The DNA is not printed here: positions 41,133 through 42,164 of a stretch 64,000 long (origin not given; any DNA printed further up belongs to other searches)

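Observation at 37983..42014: ECF sigma / anti-sigma pair whose periplasmic sensor domain is a paralogue of two adjacent secreted DsrE-like proteins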

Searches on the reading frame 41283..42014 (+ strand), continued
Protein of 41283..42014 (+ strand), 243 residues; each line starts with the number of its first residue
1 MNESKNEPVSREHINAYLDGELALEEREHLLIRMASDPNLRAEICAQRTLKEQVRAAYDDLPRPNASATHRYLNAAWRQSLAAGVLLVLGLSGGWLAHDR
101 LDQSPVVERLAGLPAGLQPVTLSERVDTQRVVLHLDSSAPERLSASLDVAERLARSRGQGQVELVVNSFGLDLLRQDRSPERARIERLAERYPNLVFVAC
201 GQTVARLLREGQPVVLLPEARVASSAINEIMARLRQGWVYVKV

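Call 67: list_cluster_members(proteins=[P0050, P0165, P0001])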
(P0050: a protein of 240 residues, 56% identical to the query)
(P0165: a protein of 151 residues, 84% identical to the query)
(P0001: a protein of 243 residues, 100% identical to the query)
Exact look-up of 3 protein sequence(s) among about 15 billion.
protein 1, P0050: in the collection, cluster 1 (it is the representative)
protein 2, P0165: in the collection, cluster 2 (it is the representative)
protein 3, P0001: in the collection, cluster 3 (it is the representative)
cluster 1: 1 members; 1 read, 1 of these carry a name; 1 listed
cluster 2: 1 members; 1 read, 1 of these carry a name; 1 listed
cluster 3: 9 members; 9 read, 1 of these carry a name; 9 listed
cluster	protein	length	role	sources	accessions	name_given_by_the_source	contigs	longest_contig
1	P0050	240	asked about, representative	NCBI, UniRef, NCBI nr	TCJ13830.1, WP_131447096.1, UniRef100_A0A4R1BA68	hypothetical protein EZJ19_09850 [Parasulfuritortus cantonensis] | Uncharacterized protein n=1 Tax=Parasulfuritortus cantonensis TaxID=2528202 ... | hypothetical protein [Parasulfuritortus cantonensis]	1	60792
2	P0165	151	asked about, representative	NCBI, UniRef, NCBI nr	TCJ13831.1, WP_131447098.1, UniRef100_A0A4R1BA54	hypothetical protein EZJ19_09860 [Parasulfuritortus cantonensis] | Uncharacterized protein n=1 Tax=Parasulfuritortus cantonensis TaxID=2528202 ... | DsrE family protein [Parasulfuritortus cantonensis]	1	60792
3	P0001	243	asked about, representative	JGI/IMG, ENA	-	-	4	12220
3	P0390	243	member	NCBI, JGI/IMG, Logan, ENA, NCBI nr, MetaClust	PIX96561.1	MAG: hypothetical protein COZ24_09960 [Hydrogenophilales bacterium ... | \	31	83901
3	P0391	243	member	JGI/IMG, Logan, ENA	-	-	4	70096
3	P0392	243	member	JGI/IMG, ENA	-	-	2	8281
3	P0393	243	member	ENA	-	-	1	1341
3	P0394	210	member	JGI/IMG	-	-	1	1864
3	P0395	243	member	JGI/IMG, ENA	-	-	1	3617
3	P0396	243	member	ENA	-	-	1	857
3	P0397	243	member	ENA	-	-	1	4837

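Call 74: search_protein_families(library=pfam, proteins=[L062:5857-6282:-, L062:4804-5415:-, L062:5479-5805:-, L062:4550-5023:+, L062:4633-5823:+, L062:3515-4087:-, L024:4367-5692:-, L024:5786-6247:-, L057:5679-6254:+], max_evalue=0.001)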
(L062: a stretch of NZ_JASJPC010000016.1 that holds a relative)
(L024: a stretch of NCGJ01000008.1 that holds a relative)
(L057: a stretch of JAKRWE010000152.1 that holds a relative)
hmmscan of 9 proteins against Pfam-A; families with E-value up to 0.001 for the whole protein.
L062:5857-6282:- (141 aa): 0 families

L062:4804-5415:- (203 aa): 0 families

L062:5479-5805:- (108 aa): 0 families

L062:4550-5023:+ (157 aa): 1 family
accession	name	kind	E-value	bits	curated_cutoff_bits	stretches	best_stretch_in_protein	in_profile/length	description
PF01878.24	EVE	-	1.7e-52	177.7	23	1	3-149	1-143/145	EVE domain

L062:4633-5823:+ (396 aa): 1 family
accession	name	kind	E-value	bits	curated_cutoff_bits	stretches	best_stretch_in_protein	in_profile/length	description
PF01925.25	TauE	-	3.5e-54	184.4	32.6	1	139-389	3-237/237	Sulfite exporter TauE/SafE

L062:3515-4087:- (190 aa): 0 families

L024:4367-5692:- (441 aa): 2 families
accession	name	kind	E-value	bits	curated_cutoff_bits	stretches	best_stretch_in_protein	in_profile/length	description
PF07396.17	Porin_O_P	-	1.5e-15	57.8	20.9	2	291-405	231-346/370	Phosphate-selective porin O and P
PF13609.12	Porin_4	-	3.8e-07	30.7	27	1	83-404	48-306/310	Gram-negative porin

L024:5786-6247:- (153 aa): 1 family
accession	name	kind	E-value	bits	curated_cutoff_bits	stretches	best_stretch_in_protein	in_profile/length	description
PF02635.20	DsrE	-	1.5e-11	45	22.7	1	68-145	31-109/116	DsrE/DsrF-like family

L057:5679-6254:+ (191 aa): 1 family
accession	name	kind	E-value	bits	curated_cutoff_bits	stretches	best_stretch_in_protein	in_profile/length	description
PF02635.20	DsrE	-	1.8e-06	28.5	22.7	1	95-190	32-115/116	DsrE/DsrF-like family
